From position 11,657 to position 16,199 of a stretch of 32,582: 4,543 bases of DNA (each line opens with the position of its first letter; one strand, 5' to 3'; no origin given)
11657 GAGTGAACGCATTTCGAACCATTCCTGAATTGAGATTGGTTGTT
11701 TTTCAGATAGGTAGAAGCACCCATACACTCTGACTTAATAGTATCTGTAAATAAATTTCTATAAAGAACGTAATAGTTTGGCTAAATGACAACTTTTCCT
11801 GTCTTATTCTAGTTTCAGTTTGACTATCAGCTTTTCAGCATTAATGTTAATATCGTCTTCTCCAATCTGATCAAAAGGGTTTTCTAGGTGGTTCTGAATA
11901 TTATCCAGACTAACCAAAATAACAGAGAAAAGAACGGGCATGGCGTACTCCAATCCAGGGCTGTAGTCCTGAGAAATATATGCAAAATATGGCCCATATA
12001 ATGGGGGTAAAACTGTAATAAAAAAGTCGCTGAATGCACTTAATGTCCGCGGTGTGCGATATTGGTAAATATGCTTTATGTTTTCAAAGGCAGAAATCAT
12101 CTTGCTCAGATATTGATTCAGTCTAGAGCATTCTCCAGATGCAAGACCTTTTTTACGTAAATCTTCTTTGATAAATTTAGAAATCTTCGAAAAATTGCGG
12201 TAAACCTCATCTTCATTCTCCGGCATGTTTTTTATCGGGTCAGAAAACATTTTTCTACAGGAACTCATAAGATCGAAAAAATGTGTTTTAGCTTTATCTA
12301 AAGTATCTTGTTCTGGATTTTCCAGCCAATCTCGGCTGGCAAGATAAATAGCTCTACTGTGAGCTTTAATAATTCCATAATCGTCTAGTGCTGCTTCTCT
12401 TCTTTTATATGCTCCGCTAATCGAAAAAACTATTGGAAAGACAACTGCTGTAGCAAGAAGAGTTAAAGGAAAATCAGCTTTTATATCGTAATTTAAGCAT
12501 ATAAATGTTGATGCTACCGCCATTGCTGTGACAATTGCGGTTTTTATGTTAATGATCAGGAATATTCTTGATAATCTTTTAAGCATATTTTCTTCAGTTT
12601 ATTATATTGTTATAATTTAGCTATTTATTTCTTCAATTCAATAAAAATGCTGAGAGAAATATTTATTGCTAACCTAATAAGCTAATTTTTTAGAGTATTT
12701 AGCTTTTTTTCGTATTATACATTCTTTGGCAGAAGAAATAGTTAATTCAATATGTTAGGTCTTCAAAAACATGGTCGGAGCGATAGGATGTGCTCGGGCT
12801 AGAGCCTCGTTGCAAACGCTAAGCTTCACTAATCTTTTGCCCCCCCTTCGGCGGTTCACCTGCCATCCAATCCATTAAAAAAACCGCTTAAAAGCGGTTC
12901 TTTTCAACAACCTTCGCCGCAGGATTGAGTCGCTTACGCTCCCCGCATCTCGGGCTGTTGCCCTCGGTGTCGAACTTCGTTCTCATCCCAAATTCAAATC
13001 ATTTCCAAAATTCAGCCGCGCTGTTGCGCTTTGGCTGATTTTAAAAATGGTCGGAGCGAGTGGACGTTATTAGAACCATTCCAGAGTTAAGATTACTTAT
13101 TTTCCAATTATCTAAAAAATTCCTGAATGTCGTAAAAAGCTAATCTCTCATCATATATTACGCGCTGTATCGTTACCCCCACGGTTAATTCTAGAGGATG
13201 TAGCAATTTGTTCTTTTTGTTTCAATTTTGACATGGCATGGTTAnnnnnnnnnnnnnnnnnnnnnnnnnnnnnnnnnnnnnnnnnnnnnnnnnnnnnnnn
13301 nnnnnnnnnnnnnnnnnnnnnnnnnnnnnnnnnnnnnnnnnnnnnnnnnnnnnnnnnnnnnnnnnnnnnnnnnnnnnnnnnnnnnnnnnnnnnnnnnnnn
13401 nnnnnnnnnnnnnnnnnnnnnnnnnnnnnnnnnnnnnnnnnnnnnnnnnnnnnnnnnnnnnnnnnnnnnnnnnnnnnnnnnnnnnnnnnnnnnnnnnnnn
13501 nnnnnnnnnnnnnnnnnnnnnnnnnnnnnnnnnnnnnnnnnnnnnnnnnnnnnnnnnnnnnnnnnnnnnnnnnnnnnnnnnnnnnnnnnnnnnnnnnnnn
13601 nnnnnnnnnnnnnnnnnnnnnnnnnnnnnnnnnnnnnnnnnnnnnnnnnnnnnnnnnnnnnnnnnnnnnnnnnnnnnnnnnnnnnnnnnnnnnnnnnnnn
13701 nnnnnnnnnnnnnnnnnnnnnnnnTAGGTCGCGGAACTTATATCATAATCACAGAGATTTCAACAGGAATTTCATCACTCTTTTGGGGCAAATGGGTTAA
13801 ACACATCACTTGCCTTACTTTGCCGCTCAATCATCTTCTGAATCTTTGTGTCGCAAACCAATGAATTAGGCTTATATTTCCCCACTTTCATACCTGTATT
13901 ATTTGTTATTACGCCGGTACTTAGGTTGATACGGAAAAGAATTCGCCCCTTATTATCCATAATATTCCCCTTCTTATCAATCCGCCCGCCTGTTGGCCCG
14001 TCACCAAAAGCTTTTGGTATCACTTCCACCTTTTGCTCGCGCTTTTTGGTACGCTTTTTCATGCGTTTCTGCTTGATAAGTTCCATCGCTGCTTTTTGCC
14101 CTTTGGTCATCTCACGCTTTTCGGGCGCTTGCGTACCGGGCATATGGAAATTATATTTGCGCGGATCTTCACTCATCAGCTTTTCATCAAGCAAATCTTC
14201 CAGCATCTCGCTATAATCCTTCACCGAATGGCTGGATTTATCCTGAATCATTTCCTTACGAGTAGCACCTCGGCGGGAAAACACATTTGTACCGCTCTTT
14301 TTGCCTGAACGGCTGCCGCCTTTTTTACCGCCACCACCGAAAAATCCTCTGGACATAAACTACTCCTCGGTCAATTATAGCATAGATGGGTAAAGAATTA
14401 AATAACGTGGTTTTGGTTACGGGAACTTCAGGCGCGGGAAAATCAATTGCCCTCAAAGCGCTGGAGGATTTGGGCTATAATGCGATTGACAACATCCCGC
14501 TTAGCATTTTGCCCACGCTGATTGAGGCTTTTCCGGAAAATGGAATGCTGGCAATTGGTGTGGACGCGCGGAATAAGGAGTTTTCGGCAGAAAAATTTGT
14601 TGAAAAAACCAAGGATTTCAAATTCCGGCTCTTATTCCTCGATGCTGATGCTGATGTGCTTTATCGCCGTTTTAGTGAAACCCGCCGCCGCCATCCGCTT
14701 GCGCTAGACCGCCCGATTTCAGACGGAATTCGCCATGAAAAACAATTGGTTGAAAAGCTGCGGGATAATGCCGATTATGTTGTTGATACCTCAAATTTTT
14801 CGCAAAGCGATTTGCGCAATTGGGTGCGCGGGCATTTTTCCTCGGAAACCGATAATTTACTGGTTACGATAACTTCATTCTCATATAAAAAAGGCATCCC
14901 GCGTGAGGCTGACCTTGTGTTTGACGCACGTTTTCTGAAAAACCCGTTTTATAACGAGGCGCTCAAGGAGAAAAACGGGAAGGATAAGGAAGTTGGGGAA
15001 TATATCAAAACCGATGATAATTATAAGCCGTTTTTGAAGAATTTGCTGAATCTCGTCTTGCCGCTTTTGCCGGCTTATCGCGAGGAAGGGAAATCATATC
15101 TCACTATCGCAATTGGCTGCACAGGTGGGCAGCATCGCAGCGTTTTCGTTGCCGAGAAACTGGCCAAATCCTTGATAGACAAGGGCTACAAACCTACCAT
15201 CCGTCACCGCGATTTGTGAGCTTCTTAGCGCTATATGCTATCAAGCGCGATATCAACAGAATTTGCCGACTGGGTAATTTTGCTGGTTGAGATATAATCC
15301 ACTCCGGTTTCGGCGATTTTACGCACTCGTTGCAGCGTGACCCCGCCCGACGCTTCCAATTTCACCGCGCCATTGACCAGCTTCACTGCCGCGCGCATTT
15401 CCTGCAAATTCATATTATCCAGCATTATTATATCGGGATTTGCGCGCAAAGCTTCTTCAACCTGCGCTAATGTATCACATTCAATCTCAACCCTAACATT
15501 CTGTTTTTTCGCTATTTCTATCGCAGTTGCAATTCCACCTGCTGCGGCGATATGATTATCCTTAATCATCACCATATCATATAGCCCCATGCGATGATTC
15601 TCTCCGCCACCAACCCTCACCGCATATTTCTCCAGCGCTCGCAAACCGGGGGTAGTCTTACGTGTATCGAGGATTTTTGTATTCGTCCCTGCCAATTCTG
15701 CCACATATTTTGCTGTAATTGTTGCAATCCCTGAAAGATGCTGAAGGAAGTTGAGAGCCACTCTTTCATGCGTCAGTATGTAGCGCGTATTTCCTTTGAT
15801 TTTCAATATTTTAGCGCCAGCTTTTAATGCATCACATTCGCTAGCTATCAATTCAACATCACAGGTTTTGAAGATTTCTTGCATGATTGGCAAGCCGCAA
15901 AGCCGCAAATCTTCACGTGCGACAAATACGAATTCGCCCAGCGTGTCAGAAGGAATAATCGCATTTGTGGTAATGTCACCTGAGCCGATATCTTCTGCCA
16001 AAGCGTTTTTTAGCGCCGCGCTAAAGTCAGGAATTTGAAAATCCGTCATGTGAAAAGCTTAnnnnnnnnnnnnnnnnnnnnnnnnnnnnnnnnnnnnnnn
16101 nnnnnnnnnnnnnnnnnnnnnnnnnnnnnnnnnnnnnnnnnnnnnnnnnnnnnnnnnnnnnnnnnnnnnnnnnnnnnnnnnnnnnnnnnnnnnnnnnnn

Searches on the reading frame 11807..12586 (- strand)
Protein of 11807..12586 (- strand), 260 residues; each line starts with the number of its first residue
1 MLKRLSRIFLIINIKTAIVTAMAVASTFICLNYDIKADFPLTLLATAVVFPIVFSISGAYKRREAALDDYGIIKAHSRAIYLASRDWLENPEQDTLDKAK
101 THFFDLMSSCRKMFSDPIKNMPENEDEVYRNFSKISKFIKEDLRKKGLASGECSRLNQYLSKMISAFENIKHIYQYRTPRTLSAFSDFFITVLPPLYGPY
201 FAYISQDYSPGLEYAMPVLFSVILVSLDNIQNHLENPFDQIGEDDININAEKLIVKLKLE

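Call 8: search_protein_families(library=pfam, proteins=[window:11807-12586:-], max_evalue=0.01)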
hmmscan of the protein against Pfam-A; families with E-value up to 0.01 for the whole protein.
window:11807-12586:- (260 aa): 1 family
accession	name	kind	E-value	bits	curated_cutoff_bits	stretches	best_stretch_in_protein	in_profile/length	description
PF25539.1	Bestrophin_2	-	0.00053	20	27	0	38-239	54-267/288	Bacterial/Fungal Bestrophin protein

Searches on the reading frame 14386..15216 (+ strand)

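Call 8: search_protein_families(library=pfam, proteins=[window:14386-15216:+], max_evalue=0.01)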
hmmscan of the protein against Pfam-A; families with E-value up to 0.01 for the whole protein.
window:14386-15216:+ (277 aa): 4 families
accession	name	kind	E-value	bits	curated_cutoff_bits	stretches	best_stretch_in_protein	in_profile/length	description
PF22740.1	PapZ_C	-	1.2e-45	155.1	27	1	159-277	2-120/121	RapZ C-terminal domain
PF03668.21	RapZ-like_N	-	1e-40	139.5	25.4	1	7-153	2-156/158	RapZ-like N-terminal domain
PF13238.12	AAA_18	-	0.00012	23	29.4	1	9-69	1-65/128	AAA domain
PF13671.12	AAA_33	-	0.00052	20.8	27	0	90-148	31-90/143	AAA domain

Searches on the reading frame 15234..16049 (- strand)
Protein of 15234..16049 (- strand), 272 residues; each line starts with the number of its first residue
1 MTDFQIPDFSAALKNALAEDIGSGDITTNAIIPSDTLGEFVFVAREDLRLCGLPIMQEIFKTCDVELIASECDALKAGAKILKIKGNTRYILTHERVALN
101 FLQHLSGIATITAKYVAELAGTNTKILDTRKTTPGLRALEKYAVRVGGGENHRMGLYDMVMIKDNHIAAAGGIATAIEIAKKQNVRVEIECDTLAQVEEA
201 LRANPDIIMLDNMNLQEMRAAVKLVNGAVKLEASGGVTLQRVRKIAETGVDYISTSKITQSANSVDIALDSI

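Call 8: search_protein_families(library=pfam, proteins=[window:15234-16049:-], max_evalue=0.01)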
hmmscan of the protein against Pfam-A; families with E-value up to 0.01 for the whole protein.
window:15234-16049:- (272 aa): 2 families
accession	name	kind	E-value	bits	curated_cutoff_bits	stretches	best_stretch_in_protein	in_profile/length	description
PF01729.25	QRPTase_C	-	7.8e-61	205.1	23.1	1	108-270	1-169/169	Quinolinate phosphoribosyl transferase, C-terminal domain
PF02749.22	QRPTase_N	-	6.6e-21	74.8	27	1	25-106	1-82/82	Quinolinate phosphoribosyl transferase, N-terminal domain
